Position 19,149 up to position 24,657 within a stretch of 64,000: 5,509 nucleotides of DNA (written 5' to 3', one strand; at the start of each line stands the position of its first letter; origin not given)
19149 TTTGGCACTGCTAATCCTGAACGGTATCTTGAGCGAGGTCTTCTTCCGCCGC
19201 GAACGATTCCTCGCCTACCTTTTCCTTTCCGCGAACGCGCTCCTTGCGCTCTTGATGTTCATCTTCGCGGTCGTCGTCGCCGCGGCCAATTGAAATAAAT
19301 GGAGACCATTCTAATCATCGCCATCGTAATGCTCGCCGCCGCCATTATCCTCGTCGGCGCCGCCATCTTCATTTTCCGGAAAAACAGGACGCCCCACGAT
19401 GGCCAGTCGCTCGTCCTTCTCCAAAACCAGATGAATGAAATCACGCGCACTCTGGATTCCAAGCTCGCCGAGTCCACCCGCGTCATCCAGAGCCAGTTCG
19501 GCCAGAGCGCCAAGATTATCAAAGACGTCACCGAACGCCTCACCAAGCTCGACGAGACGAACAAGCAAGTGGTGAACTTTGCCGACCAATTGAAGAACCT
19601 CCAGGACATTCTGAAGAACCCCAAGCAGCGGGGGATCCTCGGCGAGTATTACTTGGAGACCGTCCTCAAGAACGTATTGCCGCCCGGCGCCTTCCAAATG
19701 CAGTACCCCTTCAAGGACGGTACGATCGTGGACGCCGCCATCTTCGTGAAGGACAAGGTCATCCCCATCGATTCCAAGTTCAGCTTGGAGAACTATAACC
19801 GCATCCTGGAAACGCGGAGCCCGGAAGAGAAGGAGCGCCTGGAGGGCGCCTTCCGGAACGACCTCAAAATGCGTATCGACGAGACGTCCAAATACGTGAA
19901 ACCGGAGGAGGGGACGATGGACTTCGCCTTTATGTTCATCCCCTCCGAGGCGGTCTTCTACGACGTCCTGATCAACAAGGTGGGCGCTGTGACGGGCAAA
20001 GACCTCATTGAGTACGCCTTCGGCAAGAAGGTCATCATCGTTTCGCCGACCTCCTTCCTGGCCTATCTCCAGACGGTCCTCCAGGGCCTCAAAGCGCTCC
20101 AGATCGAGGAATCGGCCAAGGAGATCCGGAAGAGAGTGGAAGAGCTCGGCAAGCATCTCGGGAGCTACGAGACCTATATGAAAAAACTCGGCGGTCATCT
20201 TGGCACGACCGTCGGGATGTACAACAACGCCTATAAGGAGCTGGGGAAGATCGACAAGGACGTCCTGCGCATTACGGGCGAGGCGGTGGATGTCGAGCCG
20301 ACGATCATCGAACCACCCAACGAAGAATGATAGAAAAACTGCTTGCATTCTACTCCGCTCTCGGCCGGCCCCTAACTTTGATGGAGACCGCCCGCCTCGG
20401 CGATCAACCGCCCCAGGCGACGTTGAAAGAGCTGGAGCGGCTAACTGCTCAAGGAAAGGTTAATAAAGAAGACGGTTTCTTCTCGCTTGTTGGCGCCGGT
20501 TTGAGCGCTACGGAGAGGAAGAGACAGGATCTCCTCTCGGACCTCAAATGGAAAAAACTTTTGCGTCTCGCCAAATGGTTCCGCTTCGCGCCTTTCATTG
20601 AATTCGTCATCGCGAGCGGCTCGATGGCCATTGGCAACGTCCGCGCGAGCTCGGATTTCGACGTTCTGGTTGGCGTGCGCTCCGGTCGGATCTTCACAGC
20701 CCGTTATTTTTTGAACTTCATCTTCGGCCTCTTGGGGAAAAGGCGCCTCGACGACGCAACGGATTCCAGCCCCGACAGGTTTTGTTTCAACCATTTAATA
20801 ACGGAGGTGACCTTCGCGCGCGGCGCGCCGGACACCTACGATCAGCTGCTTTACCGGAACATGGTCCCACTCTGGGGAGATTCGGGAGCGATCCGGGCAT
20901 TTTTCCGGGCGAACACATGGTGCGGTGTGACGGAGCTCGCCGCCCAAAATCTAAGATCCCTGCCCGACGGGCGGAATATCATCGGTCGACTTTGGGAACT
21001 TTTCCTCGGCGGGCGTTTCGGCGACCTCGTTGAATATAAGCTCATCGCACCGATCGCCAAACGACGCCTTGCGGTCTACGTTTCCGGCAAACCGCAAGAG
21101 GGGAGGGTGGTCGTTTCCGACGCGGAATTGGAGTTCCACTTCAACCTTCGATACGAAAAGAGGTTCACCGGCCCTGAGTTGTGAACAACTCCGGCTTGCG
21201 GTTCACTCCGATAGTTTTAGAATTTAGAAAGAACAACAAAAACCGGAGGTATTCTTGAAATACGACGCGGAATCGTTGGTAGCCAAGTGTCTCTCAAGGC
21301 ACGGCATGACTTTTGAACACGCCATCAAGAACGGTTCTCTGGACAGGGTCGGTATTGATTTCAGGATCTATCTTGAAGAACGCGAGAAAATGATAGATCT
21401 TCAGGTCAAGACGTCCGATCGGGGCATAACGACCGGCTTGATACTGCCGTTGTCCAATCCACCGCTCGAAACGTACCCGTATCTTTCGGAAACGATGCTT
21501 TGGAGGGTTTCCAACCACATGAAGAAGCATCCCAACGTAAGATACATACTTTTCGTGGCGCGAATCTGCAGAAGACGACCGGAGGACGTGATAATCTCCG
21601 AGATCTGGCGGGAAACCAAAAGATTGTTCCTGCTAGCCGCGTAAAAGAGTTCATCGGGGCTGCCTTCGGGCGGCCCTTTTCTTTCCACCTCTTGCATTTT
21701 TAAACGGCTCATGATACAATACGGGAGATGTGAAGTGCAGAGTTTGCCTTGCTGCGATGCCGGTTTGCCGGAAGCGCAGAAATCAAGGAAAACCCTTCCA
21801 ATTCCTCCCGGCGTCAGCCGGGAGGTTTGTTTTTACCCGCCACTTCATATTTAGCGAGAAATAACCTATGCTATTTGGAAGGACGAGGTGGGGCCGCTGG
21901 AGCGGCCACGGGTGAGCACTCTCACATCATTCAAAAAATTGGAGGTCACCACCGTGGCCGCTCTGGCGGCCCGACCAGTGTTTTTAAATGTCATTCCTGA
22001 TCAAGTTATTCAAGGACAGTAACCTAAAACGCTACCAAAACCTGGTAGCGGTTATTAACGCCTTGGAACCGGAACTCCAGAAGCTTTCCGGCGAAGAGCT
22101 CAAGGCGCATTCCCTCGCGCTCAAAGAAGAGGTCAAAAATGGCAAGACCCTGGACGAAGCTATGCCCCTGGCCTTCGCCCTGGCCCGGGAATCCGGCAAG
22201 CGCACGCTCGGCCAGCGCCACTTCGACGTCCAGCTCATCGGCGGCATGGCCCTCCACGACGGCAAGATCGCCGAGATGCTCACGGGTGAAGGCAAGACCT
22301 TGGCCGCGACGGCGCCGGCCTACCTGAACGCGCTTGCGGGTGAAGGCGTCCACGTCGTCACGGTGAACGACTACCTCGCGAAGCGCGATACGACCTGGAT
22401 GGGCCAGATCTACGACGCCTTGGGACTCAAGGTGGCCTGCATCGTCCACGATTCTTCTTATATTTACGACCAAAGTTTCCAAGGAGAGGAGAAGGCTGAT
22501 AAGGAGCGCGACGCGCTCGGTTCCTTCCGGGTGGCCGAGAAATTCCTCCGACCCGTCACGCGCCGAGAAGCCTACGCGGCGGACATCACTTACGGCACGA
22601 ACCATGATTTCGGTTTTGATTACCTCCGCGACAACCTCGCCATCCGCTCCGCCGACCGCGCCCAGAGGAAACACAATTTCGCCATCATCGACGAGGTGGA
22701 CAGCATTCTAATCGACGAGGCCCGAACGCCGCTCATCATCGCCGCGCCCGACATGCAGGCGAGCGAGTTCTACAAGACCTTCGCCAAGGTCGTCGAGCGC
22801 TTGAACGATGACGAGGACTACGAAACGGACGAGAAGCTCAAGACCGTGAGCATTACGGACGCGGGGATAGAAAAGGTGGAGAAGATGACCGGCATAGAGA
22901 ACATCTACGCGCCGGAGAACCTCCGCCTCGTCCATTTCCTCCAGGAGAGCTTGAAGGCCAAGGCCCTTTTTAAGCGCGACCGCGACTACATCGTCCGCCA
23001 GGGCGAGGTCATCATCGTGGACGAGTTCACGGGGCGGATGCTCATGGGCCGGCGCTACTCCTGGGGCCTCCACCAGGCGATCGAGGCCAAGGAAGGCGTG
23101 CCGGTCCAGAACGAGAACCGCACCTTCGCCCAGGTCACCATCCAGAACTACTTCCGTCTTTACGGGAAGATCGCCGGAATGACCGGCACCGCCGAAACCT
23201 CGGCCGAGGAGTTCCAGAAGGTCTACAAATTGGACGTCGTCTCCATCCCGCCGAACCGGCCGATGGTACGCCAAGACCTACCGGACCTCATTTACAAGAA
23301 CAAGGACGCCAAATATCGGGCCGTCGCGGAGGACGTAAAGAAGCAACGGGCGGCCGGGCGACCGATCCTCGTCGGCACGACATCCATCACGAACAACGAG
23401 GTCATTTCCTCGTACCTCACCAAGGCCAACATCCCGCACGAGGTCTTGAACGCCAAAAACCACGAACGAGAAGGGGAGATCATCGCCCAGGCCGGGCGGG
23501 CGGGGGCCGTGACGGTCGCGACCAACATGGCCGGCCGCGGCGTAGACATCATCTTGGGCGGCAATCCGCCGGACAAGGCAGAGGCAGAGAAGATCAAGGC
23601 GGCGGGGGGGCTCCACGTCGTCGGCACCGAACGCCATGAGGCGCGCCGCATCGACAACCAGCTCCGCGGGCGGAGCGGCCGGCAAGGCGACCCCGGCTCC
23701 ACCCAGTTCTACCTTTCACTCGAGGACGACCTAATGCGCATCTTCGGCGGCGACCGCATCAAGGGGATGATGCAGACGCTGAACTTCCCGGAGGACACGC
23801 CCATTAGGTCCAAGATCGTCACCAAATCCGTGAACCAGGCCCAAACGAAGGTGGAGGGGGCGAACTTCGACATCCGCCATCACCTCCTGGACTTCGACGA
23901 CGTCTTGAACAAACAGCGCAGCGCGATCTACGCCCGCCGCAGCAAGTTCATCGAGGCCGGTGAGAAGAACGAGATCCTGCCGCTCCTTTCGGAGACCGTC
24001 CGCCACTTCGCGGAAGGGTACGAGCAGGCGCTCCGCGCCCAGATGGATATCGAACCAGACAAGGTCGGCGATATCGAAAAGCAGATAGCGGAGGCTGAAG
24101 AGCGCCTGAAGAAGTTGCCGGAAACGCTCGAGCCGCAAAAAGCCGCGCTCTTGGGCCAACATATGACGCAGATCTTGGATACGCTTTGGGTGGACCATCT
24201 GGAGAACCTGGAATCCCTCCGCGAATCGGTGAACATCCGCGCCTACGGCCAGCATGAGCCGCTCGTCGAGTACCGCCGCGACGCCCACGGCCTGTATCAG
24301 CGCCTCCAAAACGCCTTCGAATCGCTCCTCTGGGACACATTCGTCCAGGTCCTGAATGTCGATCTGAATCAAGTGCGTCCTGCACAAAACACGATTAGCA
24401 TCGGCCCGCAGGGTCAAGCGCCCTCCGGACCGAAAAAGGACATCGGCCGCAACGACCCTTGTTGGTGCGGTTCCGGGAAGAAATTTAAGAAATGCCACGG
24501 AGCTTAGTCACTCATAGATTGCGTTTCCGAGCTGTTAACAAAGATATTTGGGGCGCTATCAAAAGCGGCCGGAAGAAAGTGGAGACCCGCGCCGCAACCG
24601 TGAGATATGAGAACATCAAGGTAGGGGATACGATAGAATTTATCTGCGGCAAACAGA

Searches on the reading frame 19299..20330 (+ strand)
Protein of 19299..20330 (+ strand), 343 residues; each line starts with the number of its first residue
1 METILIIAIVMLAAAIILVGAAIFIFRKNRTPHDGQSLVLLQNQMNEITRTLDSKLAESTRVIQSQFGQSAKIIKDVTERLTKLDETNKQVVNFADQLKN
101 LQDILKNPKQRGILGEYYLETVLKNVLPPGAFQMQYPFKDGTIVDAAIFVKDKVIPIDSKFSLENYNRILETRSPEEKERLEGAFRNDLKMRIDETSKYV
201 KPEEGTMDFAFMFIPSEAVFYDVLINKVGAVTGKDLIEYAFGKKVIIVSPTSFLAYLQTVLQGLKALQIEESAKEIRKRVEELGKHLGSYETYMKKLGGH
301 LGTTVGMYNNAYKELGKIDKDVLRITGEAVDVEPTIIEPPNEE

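Call 60: search_protein_families(library=ncbifam, proteins=[window:19299-20330:+], max_evalue=0.00001)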
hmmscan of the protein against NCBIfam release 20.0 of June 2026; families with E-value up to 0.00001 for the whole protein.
window:19299-20330:+ (343 aa): 1 family
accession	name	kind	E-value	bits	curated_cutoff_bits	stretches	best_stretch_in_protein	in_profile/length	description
NF007686.0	PRK10361.1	equivalog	4.7e-10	38.7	810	1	44-323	137-418/475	DNA recombination protein RmuC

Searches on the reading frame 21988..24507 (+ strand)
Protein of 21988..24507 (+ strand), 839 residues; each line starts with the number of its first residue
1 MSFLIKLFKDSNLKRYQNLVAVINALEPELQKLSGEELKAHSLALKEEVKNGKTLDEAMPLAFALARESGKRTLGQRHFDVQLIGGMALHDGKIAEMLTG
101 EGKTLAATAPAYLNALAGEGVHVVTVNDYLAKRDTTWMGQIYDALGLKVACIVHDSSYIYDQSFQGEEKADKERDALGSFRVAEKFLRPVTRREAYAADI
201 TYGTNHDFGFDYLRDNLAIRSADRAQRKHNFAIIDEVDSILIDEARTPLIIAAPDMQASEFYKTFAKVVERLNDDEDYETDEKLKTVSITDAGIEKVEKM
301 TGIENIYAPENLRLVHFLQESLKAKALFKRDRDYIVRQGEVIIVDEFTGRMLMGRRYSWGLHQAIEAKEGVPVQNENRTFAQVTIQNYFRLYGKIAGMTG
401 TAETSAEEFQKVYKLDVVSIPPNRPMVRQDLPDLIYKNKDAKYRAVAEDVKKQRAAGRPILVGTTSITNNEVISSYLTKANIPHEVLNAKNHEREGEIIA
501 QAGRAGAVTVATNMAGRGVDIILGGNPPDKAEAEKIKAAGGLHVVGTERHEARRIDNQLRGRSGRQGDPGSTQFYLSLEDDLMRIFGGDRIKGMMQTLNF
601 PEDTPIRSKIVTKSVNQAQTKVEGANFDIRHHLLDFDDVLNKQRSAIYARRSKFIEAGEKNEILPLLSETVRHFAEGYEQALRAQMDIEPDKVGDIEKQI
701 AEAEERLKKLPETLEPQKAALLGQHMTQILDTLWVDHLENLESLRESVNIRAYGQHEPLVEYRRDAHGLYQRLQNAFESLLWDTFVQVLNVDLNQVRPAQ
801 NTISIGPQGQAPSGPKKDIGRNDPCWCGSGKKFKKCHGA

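Call 60: search_protein_families(library=ncbifam, proteins=[window:21988-24507:+], max_evalue=0.00001)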
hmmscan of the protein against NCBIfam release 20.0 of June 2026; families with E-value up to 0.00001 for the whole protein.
window:21988-24507:+ (839 aa): 13 families
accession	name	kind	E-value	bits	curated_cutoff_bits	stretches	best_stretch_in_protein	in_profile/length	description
NF009538.1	PRK12904.1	equivalog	0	1031.2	814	2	8-701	9-695/814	preprotein translocase subunit SecA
TIGR00963.1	secA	equivalog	8.7e-287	953.6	800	3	188-707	136-685/787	preprotein translocase subunit SecA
NF006630.0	PRK09200.1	subfamily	2.5e-260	865.9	862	1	10-789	11-775/789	preprotein translocase subunit SecA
TIGR04397.1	SecA2_Bac_anthr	exception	3e-256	852.4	1085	3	189-675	158-632/774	accessory Sec system translocase SecA2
NF009536.0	PRK12901.1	equivalog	1e-231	772.2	1493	4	295-679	472-847/1118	preprotein translocase subunit SecA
TIGR03714.1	secA2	equivalog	3e-205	683.8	930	2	186-776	153-760/762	accessory Sec system translocase SecA2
NF012136.0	SecA2_Lm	equivalog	6.2e-188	626.3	1100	2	191-778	158-758/776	accessory Sec system translocase SecA2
TIGR04221.1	SecA2_Mycobac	equivalog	2.7e-179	597.9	725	2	189-789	157-717/762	accessory Sec system translocase SecA2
NF004088.0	PRK05590.1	equivalog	2.2e-07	31.4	140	1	816-838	142-164/166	hypothetical protein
NF002592.0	PRK02250.1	equivalog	4.2e-07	30.2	158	1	816-838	145-167/167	hypothetical protein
TIGR04102.1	SWIM_PBPRA1643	hypoth_equivalog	6.7e-07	29.7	68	1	816-837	86-107/108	PBPRA1643 family SWIM/SEC-C metal-binding motif protein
NF002449.0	PRK01617.1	equivalog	2.2e-06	28.1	141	1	814-838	129-153/154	hypothetical protein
NF007704.0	PRK10396.1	equivalog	3.5e-06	27.1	149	1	810-836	192-218/221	hypothetical protein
